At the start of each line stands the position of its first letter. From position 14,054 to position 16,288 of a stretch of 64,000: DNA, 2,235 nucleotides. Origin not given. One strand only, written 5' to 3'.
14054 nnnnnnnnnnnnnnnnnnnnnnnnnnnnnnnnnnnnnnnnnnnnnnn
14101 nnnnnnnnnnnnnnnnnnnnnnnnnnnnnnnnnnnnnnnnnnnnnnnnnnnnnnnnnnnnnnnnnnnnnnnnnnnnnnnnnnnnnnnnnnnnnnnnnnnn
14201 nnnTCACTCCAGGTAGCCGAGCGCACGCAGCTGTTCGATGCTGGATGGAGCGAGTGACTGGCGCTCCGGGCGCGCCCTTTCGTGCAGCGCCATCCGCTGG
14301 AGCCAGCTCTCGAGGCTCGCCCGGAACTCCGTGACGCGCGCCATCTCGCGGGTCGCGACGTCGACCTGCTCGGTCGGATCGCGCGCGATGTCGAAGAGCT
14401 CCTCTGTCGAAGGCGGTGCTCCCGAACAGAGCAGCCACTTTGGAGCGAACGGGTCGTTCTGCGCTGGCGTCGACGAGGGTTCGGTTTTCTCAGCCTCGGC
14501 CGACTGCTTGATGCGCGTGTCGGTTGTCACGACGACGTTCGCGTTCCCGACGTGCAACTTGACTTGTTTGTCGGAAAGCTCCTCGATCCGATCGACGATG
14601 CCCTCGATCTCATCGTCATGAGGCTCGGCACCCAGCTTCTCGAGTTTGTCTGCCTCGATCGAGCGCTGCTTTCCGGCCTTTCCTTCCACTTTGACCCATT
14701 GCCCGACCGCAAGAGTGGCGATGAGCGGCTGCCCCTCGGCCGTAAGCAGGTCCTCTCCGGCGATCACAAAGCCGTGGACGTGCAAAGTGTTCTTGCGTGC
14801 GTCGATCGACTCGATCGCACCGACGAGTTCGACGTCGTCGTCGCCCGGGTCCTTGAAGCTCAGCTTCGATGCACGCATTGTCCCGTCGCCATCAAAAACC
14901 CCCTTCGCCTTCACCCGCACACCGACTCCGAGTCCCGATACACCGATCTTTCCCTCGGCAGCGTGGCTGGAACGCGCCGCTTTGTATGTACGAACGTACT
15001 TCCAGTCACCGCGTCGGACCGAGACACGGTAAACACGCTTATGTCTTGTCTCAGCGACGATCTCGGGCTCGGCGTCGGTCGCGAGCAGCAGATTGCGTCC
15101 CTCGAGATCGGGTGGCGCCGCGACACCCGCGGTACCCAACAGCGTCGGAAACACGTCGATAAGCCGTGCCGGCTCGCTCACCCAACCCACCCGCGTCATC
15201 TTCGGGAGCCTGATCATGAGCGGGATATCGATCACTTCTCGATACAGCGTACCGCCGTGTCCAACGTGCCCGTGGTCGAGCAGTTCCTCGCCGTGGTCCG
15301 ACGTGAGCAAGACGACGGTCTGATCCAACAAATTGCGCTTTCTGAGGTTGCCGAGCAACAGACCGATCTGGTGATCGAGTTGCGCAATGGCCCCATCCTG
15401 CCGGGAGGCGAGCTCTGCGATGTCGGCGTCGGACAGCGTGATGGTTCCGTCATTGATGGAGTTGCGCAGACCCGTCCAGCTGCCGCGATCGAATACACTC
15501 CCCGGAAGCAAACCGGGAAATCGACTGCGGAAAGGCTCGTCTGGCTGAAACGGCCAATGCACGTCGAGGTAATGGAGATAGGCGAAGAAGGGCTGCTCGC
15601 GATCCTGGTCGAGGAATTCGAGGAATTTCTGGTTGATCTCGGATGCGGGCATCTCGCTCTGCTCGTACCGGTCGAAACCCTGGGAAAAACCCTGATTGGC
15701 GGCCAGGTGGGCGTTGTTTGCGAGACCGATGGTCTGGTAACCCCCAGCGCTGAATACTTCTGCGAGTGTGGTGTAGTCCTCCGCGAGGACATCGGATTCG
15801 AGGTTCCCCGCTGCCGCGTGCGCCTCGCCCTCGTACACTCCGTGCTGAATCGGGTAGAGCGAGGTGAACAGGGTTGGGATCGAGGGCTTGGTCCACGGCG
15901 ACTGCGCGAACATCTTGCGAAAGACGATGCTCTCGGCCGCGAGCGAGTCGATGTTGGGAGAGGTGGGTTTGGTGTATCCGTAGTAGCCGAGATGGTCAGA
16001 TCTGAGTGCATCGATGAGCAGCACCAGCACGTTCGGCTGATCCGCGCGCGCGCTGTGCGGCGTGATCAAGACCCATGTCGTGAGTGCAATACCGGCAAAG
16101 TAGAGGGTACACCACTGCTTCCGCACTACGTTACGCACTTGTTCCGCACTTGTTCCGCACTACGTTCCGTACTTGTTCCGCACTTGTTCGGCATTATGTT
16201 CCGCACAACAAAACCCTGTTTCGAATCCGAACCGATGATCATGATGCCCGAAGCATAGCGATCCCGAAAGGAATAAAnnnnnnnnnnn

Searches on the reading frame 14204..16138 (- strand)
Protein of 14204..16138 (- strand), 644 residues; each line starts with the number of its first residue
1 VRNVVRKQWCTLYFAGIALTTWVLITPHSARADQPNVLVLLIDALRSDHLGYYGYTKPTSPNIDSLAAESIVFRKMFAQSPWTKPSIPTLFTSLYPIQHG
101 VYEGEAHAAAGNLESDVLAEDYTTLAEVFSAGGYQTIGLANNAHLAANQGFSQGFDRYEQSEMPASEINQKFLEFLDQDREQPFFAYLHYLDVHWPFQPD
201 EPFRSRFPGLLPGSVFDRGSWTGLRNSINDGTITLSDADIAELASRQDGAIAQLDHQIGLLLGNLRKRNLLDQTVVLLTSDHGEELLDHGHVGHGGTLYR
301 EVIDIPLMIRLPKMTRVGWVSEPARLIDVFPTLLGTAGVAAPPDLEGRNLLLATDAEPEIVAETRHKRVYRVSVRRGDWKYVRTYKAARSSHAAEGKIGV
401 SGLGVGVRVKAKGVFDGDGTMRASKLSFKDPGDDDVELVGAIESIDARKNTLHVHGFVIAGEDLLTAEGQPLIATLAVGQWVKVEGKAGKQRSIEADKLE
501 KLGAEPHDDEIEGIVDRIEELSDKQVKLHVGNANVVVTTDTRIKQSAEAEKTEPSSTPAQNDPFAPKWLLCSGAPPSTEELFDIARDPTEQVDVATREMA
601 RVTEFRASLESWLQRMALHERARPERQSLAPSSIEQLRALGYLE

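Call 30: search_protein_families(library=pfam, proteins=[window:14204-16138:-], max_evalue=0.00001)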
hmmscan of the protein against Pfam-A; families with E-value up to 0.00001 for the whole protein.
window:14204-16138:- (644 aa): 4 families
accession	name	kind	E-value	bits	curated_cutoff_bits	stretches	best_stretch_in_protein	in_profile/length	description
PF00884.28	Sulfatase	-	1.2e-46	159.9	25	1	35-339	1-301/301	Sulfatase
PF01663.27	Phosphodiest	-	2.5e-11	44.2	23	0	37-103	1-64/342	Type I phosphodiesterase / nucleotide pyrophosphatase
PF18914.6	DUF5666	-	4.3e-07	30.5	27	0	440-499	2-59/60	Domain of unknown function (DUF5666)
PF16347.10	SGSH_C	-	3.3e-06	27.8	29.3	0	298-353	11-67/154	N-sulphoglucosamine sulphohydrolase, C-terminal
